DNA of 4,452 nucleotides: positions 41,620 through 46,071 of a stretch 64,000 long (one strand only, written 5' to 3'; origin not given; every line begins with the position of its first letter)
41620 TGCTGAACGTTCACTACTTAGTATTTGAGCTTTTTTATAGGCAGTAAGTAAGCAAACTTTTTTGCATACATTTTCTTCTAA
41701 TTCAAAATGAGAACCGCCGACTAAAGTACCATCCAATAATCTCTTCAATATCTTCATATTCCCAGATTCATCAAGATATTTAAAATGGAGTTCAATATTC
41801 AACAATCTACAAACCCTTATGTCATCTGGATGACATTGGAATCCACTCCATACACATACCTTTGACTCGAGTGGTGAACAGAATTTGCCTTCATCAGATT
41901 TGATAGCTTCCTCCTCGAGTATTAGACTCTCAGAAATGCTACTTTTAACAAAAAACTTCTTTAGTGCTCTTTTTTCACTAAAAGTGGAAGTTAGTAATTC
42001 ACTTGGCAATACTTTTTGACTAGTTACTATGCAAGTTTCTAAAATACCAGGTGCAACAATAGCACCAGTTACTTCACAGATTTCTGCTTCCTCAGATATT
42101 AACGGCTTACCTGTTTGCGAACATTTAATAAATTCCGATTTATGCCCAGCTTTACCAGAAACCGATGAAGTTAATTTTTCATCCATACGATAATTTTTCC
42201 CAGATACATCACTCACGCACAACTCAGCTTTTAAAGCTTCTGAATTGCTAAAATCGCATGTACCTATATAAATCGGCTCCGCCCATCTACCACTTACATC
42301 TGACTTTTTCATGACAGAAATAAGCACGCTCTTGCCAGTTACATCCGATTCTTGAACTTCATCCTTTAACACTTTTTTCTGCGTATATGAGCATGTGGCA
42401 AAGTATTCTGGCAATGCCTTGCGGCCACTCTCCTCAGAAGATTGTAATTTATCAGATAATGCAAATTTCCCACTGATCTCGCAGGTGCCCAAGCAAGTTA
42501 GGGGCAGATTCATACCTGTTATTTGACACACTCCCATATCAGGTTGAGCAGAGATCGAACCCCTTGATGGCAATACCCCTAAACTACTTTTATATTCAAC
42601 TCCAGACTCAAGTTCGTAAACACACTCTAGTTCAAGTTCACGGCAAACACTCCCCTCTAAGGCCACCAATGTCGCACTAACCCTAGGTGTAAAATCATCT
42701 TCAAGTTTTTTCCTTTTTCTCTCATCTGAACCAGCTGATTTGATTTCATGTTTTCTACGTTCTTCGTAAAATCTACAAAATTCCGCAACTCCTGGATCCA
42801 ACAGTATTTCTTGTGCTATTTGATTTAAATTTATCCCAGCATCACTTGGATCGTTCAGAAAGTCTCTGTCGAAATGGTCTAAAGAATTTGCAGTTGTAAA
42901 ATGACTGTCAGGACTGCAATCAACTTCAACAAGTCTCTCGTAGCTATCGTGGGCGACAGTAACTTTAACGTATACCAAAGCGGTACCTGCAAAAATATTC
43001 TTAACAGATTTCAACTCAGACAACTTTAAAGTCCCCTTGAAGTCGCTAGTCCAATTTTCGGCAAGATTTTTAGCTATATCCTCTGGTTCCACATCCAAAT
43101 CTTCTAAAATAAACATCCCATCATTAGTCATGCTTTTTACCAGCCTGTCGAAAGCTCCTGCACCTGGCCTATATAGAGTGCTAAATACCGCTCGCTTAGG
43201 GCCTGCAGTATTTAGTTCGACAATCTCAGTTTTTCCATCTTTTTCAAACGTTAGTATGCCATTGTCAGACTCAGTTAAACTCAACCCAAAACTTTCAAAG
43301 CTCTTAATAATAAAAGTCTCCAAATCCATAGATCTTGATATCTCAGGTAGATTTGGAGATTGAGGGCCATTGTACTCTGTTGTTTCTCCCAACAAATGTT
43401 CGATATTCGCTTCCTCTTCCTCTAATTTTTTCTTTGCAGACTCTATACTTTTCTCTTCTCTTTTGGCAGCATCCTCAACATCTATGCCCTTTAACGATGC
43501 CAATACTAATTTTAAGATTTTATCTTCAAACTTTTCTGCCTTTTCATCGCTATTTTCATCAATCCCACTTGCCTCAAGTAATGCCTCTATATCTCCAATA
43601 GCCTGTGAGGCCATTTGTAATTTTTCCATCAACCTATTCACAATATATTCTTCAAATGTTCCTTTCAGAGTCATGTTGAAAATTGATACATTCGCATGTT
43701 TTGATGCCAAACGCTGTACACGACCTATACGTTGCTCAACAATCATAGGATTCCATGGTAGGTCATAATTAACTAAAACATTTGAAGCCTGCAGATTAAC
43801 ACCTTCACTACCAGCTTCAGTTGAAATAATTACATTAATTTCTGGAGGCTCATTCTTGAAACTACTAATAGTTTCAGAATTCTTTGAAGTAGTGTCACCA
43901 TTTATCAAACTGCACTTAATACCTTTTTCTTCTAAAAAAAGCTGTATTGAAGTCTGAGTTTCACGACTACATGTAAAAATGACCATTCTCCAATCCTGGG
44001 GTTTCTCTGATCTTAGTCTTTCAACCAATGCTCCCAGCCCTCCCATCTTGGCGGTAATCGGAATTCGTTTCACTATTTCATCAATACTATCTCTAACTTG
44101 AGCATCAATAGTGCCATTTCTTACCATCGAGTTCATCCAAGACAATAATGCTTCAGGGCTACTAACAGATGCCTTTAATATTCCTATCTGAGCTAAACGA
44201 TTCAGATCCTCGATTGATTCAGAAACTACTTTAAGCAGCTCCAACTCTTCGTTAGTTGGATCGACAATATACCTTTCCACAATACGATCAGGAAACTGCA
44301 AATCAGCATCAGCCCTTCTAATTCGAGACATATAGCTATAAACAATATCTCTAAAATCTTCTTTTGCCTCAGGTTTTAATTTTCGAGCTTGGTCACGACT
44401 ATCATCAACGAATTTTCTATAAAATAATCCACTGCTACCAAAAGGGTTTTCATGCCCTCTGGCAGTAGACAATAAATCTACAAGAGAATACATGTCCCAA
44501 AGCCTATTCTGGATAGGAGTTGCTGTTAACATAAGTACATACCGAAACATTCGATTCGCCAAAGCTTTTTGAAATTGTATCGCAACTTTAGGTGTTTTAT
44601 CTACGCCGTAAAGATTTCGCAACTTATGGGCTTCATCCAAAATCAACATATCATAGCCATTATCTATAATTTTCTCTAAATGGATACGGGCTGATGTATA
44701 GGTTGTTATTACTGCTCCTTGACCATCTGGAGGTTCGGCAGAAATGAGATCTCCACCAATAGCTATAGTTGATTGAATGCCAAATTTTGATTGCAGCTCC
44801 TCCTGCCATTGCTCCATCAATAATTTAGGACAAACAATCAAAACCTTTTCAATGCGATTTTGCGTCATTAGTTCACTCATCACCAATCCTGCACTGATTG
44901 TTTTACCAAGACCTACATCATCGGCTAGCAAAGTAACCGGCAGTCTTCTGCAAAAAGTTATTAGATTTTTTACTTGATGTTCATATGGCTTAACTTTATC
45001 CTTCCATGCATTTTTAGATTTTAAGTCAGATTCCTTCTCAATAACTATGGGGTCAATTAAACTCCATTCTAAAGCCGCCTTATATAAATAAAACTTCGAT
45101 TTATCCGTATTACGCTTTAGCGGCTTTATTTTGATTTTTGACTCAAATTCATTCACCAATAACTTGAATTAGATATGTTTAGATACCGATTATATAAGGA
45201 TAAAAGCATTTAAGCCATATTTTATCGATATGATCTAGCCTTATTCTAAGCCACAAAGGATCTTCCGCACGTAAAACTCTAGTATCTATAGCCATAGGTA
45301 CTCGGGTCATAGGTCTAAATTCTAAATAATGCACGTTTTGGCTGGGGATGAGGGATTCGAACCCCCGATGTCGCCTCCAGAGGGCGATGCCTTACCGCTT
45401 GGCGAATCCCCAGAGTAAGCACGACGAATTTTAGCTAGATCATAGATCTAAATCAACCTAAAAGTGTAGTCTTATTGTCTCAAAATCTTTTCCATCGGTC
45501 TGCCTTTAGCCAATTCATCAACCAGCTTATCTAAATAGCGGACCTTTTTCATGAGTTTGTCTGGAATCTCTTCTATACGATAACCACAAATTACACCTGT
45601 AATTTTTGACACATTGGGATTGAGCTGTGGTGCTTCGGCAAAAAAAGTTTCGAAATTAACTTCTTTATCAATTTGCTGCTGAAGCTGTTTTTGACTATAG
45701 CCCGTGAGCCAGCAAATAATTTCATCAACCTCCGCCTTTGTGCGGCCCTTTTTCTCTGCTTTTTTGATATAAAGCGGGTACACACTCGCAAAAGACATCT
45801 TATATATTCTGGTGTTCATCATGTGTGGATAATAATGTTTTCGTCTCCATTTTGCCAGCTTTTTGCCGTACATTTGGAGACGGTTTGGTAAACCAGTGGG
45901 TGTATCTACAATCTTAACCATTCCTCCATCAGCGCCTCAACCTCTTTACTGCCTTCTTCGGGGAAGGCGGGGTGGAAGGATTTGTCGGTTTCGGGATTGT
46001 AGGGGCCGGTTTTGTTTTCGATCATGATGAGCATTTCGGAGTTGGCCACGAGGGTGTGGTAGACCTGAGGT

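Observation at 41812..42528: SNF2 helicase tail built from ~16 strictly phased 15-residue repeats ([CS]-x-[VI]-[ST]-G-[KR]...)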

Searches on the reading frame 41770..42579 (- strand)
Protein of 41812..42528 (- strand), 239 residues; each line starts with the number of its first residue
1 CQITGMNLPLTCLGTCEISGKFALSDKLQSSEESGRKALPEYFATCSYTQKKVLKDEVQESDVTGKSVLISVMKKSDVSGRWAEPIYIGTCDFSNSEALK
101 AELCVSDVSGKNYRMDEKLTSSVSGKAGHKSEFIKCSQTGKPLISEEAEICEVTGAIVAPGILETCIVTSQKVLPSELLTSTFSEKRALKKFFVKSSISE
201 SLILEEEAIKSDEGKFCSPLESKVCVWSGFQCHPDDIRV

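Call 41: find_homologous_proteins(query=window:41812-42528:-, max_evalue=0.001)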
Query window:41812-42528:- (239 aa): 14 proteins with E <= 0.001 among 310 candidates.
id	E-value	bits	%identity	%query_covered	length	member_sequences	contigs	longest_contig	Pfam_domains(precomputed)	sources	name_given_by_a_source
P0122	4.0e-70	254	52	100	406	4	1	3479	-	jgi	-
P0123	1.8e-69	252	53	100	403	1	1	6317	-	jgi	jgi:hypothetical protein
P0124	5.4e-69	250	46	93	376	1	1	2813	-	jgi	jgi:hypothetical protein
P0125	3.6e-63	231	48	100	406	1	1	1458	-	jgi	jgi:hypothetical protein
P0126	4.3e-62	228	48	100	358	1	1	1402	-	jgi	jgi:hypothetical protein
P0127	7.0e-62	227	47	100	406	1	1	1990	-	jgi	jgi:hypothetical protein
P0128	2.1e-60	222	52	89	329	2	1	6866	-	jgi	jgi:hypothetical protein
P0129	1.3e-58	216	49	88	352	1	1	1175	-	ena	-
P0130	2.0e-56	209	44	100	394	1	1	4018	-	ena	-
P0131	2.6e-55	206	48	84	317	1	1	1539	-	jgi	jgi:hypothetical protein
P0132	7.1e-44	168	50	71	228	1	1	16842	-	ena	-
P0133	1.2e-35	141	49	61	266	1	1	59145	-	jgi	jgi:hypothetical protein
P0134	7.7e-32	129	33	78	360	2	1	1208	-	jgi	jgi:hypothetical protein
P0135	7.5e-31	126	51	51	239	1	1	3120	-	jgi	jgi:hypothetical protein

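Call 46: search_protein_representatives(protein=window:41812-42528:-)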
Query: 239 residues. Proteins with E-value up to 0.001 (for the whole library): 354; up to 1e-10: 268; up to 1e-30: 149. The best 150 are listed.
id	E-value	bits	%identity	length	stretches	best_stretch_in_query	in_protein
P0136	2.6e-124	429.5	36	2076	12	1-180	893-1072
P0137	1.8e-116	403.9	34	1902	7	1-181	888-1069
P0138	9.5e-106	368.8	36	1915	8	45-234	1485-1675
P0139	4.0e-98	343.9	31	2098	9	1-212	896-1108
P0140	7.8e-98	342.9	31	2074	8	1-212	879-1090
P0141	2.5e-96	338.0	35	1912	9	1-158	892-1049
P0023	8.3e-96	336.3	48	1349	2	58-238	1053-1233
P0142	6.5e-88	310.5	31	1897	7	17-155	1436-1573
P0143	6.4e-87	307.2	36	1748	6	1-136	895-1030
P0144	3.1e-85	301.7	33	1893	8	1-166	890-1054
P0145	2.0e-79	282.7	34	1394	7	1-158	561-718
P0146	5.1e-77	274.9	32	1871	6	1-156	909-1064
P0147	7.8e-75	267.7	44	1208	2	58-237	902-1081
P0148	6.5e-74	264.7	49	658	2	1-190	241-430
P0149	1.8e-73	263.3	34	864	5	1-148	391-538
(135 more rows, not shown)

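Call 48: predict_structure(alignment_id=A2)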
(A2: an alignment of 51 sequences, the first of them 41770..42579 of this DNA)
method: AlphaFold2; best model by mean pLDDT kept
length: 270 residues; sequences in the alignment: 51
mean_pLDDT: 91.3   pTM: 0.63
mean pLDDT of the five models: 91.3, 90.4, 89.9, 89.6, 87.7
residues with pLDDT >= 90: 223; 70-90: 37; 50-70: 7; < 50: 3
segments of 3 or more residues with pLDDT < 50: 1-3
pLDDT, mean of each block of 10 residues (from residue 1): 54 86 90 92 92 93 94 95 94 95 95 94 95 95 95 94 93 93 93 91 92 91 93 93 92 91 88
secondary structure, 60 per line:
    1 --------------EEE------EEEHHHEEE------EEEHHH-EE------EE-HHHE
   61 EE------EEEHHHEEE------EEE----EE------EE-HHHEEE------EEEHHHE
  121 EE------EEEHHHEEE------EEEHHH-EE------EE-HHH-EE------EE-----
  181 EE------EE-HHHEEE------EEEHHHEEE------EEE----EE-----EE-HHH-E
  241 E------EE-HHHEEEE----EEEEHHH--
elements in order: E15-17 E24-26 E30-32 E39-41 E60-62 E69-71 E75-77 E84-86 E105-107 E114-116 E120-122 E129-131 E135-137 E144-146 E195-197 E204-206 E210-212 E219-221 E254-257 E262-265

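Call 52: fold_search(model_id=the predicted structure, library=pdb)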
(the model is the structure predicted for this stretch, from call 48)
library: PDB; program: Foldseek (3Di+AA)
matches with E <= 10: 244; with E <= 0.001: 0
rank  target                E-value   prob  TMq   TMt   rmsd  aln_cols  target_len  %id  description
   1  8jx9_B                6.8e-02  0.13  0.13  0.05  34.2       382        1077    8  rat megalin bodyA (released 2024-06-19)
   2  8jxi_A                8.5e-02  0.09  0.12  0.05  33.5       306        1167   13  rat megalin RAP complex wingB (released 2024-06-19)
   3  2xjy_A                1.1e-01  0.66  0.18  0.30  10.0       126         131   14  Crystal structure of the LMO2:LDB1-LID complex, P21 crystal form (released 2010-07-21)
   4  9qaw_A                1.1e-01  0.09  0.12  0.02  31.7       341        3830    9  CryoEM structure of the human LRP2 receptor ectodomain in complex with LRPAP1 (released 2026-03-11)
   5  1b8t_MODEL_1_A        1.4e-01  0.16  0.12  0.15  61.8       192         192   17  SOLUTION STRUCTURE OF THE CHICKEN CRP1 (released 1999-05-06)
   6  8jxc_A                1.6e-01  0.08  0.12  0.04  28.6       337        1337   10  rat megalin wingB (released 2024-06-19)
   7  8jxh_B                1.7e-01  0.08  0.12  0.05  33.7       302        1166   11  rat megalin RAP complex wingA (released 2024-06-19)
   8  8jxg_A                2.2e-01  0.10  0.15  0.05  37.3       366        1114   11  rat megalin RAP complex bodyB (released 2024-06-19)
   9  8em4_A                2.7e-01  0.06  0.11  0.02  37.8       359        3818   10  Cryo-EM structure of LRP2 at pH 7.5 (released 2023-02-08)
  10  8jxb_B                3.0e-01  0.05  0.11  0.04  35.7       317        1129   12  Cryo-EM structure of rat megalin wingAc (released 2024-06-19)
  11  2xjz_D                3.6e-01  0.33  0.16  0.26  11.5       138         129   17  Crystal structure of the LMO2:LDB1-LID complex, C2 crystal form (released 2010-07-21)
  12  8gdx                  4.4e-01  0.11  0.13  0.20  22.3       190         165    9  Crystal structure of JADE1 PZP domain (released 2024-03-13)
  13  7d2t_B                4.6e-01  0.25  0.17  0.26   9.4       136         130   11  Crystal structure of Rsu1/PINCH1_LIM45C complex (released 2021-02-24)
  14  8i02_G                5.4e-01  0.04  0.10  0.10  25.3       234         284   13  Cryo-EM structure of the SIN3S complex from S. pombe (released 2023-05-03)
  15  8em7_A                5.4e-01  0.04  0.12  0.02  22.4       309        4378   13  Cryo-EM structure of LRP2 at pH 5.2 (released 2023-02-08)
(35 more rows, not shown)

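Call 62: fold_search(model_id=the predicted structure, library=viral)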
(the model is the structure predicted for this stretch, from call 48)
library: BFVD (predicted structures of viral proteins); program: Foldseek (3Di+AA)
matches with E <= 10: 493; with E <= 0.001: 26
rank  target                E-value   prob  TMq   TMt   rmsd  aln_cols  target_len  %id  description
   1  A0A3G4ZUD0            1.5e-05  1.00  0.21  0.14  20.0       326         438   10  Uncharacterized protein [Edafosvirus sp.]
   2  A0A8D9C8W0            1.6e-05  1.00  0.27  0.16  10.1       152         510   17  Uncharacterized protein [uncultured marine phage]
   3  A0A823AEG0            3.7e-05  1.00  0.33  0.22   7.6       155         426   11  (no name in the UniProt tables at hand)
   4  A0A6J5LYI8            3.7e-05  1.00  0.36  0.22   9.8       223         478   12  Uncharacterized protein [uncultured Caudovirales phage]
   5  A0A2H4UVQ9            4.6e-05  1.00  0.19  0.13  14.7       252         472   10  Poly (ADP-ribose) polymerase [Bodo saltans virus]
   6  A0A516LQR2            4.9e-05  1.00  0.29  0.21  10.7       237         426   14  (no name in the UniProt tables at hand)
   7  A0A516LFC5            7.4e-05  1.00  0.29  0.15   6.7       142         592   14  (no name in the UniProt tables at hand)
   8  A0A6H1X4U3            9.2e-05  0.38  0.09  0.09  25.6       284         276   10  Fiber protein (Fragment) [Bovine adenovirus B serotype 3]
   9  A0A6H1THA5            1.0e-04  0.35  0.09  0.05  32.4       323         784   12  (no name in the UniProt tables at hand)
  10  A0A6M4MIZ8            1.5e-04  0.41  0.10  0.07  25.6       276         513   16  Fiber [Bearded dragon adenovirus 1]
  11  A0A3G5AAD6            1.6e-04  1.00  0.31  0.20  21.4       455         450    8  Uncharacterized protein [Hyperionvirus sp.]
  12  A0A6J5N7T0            1.6e-04  1.00  0.38  0.25   8.9       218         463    9  Uncharacterized protein [uncultured Caudovirales phage]
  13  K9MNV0                1.6e-04  0.41  0.10  0.08  20.0       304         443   12  Fiber [Bovine adenovirus 6]
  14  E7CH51                1.6e-04  0.30  0.09  0.05  24.4       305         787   14  Fiber [Murine adenovirus 2]
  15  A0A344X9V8            1.7e-04  0.28  0.09  0.06  32.0       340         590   11  Fiber [Egyptian fruit bat adenovirus]
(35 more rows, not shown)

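Call 67: search_protein_families(library=phrogs, proteins=[window:41812-42528:-], max_evalue=0.01)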
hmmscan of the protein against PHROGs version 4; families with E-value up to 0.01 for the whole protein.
window:41812-42528:- (239 aa): 1 family
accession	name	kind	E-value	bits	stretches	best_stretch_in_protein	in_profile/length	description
phrog_21638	-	unknown function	0.0022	19.1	0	36-57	38-59/82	-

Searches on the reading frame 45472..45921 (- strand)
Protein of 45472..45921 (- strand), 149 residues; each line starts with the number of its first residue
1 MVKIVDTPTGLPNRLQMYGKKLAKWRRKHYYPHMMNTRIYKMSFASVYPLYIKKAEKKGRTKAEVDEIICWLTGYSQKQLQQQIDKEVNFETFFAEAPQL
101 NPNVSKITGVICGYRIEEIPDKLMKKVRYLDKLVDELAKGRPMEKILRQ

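Call 13: search_protein_families(library=pfam, proteins=[window:45472-45921:-], max_evalue=0.01)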
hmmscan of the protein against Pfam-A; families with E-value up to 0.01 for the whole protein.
window:45472-45921:- (149 aa): 1 family
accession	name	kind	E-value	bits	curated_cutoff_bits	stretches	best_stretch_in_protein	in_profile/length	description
PF09966.14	DUF2200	-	1e-55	187.1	22.8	1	38-148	1-111/111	Uncharacterized protein conserved in bacteria (DUF2200)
